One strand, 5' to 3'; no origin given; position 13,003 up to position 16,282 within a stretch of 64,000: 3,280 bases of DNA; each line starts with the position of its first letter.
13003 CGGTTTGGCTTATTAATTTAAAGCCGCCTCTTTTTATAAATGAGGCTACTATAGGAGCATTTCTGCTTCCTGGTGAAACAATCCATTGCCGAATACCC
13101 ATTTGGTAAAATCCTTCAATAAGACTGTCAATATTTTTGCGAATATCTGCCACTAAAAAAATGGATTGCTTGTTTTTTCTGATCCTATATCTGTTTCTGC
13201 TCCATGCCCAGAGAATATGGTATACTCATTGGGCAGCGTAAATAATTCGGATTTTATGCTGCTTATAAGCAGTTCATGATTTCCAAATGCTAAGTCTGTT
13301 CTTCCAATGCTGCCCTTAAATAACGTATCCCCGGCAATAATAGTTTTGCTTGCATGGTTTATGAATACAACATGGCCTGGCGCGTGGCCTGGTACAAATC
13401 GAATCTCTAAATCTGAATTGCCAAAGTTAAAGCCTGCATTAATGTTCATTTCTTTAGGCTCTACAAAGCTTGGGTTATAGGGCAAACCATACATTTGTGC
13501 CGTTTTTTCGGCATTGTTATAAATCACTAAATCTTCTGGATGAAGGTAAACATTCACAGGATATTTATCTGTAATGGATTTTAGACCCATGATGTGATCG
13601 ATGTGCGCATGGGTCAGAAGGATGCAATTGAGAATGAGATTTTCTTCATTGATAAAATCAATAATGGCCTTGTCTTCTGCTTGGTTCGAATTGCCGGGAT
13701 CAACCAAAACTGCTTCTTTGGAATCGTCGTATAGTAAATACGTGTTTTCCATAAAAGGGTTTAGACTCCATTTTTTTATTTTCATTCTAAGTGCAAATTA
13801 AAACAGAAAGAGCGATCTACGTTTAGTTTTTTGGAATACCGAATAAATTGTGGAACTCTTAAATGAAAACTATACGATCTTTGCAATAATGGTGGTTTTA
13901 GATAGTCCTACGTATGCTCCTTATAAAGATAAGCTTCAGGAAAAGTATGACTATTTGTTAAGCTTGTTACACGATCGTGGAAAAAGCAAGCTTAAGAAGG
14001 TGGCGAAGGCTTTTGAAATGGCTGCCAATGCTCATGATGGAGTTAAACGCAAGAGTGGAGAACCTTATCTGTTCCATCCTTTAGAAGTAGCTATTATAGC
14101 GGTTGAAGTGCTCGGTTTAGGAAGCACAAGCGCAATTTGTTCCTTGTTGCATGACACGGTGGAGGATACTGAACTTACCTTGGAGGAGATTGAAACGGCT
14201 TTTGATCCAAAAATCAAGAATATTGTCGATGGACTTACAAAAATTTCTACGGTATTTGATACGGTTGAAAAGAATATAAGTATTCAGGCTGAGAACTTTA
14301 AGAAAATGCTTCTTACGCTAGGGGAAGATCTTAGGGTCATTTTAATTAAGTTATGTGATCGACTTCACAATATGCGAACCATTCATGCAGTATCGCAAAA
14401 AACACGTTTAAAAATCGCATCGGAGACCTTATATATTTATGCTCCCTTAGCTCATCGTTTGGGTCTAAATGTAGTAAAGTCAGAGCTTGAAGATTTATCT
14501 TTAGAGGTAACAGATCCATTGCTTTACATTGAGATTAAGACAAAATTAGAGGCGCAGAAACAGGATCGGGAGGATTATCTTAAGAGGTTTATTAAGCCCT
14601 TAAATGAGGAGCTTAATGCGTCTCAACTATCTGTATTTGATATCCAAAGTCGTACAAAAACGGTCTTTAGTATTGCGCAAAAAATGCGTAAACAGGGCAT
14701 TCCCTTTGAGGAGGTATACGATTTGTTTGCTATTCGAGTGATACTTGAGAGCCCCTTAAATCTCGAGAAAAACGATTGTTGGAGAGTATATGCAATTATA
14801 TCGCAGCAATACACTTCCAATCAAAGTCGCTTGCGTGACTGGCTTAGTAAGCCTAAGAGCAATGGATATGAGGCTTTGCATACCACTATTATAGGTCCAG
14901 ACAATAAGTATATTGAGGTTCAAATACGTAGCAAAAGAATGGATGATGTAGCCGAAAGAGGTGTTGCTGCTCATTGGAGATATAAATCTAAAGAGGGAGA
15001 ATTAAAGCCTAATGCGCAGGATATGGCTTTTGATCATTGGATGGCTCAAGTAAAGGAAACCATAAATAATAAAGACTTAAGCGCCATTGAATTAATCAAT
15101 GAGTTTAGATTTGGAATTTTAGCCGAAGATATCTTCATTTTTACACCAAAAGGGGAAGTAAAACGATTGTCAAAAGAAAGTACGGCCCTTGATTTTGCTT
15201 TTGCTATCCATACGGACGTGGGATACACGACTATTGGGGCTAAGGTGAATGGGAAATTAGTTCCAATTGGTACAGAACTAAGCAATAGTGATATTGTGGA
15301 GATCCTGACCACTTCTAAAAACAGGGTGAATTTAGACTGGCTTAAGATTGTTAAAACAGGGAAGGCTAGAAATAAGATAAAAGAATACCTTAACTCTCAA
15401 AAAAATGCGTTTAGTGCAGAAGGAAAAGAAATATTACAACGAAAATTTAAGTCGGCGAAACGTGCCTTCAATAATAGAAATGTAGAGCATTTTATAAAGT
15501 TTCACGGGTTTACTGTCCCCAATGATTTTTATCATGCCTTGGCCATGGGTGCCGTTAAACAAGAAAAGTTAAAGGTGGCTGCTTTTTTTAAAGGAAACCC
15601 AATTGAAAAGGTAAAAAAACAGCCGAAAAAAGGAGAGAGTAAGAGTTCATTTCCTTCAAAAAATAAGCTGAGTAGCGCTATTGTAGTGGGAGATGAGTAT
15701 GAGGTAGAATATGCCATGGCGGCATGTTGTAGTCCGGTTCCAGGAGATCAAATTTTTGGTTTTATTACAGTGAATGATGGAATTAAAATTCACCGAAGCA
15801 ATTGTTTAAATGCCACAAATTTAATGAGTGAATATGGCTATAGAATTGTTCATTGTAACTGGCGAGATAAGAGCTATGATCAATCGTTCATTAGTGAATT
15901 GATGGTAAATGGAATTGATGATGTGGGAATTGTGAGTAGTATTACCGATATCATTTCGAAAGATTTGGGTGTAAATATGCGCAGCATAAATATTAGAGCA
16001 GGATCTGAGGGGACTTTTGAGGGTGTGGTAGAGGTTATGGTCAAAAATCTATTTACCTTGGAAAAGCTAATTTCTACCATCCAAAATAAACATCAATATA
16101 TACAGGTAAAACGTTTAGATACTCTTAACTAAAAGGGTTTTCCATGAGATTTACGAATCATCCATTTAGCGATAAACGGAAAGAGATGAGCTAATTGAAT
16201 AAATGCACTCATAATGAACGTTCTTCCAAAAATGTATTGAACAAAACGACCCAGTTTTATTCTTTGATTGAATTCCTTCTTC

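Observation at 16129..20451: Five-gene operon (muramidase-like, UbiA prenyltransferase, type III PKS, methyltransferase, flavoprotein): srs/agq-like phenolic-lipid cluster with a cell-wall hydrolase attached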

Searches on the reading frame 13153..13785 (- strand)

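Call 67: search_protein_families(library=pfam, proteins=[window:13153-13785:-], max_evalue=0.01)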
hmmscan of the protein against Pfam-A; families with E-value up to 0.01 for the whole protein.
window:13153-13785:- (210 aa): 4 families
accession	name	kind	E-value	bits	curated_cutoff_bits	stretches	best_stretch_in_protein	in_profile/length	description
PF00753.33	Lactamase_B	-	7.5e-31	108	22.7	1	9-194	2-196/196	Metallo-beta-lactamase superfamily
PF12706.13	Lactamase_B_2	-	1.5e-07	31.7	27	1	26-134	3-111/200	Beta-lactamase superfamily domain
PF19583.5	ODP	-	0.0019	18.5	27.2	1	13-154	3-136/194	ODP family beta lactamase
PF16661.11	Lactamase_B_6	-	0.0019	18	27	1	20-76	4-60/193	Metallo-beta-lactamase superfamily domain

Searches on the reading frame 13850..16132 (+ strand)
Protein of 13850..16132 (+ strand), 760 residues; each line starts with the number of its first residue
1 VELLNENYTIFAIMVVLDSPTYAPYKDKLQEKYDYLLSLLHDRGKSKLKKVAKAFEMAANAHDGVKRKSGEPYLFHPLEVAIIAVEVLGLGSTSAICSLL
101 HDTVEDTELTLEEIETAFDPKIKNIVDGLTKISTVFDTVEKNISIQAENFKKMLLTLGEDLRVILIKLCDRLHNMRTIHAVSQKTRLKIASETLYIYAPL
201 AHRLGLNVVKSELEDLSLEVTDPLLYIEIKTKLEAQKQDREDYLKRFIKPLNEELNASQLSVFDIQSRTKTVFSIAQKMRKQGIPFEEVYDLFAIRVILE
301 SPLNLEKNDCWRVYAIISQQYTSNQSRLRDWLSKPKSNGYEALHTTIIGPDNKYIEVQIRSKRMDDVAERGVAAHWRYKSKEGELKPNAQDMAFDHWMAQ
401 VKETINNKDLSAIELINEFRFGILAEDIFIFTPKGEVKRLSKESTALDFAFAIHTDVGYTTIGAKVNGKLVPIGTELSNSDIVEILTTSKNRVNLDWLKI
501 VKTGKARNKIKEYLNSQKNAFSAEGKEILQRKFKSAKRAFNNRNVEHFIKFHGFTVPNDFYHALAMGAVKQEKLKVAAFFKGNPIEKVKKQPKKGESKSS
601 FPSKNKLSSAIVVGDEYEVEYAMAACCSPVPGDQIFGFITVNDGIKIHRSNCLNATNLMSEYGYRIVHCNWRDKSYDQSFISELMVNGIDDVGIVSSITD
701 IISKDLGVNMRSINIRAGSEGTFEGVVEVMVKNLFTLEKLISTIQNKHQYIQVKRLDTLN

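Call 67: search_protein_families(library=pfam, proteins=[window:13850-16132:+], max_evalue=0.01)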
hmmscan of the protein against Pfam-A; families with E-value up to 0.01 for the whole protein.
window:13850-16132:+ (760 aa): 6 families
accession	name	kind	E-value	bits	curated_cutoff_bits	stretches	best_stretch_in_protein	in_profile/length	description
PF13328.12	HD_4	-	1.9e-41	141.8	27.2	1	54-206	1-155/156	HD domain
PF04607.23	RelA_SpoT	-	3.1e-35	121.3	27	1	267-382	1-112/113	Region found in RelA / SpoT proteins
PF02824.27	TGS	-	7.8e-20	71.1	22.2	1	428-487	1-60/60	TGS domain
PF13291.12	ACT_4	-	5.2e-12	46.7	27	1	678-755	3-80/80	ACT domain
PF19296.4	RelA_AH_RIS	-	2.7e-09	37.8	23.8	1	499-648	2-168/185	RelA/SpoT, AH and RIS domains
PF01966.28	HD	-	5.7e-07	30.3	22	1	75-175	3-116/116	HD domain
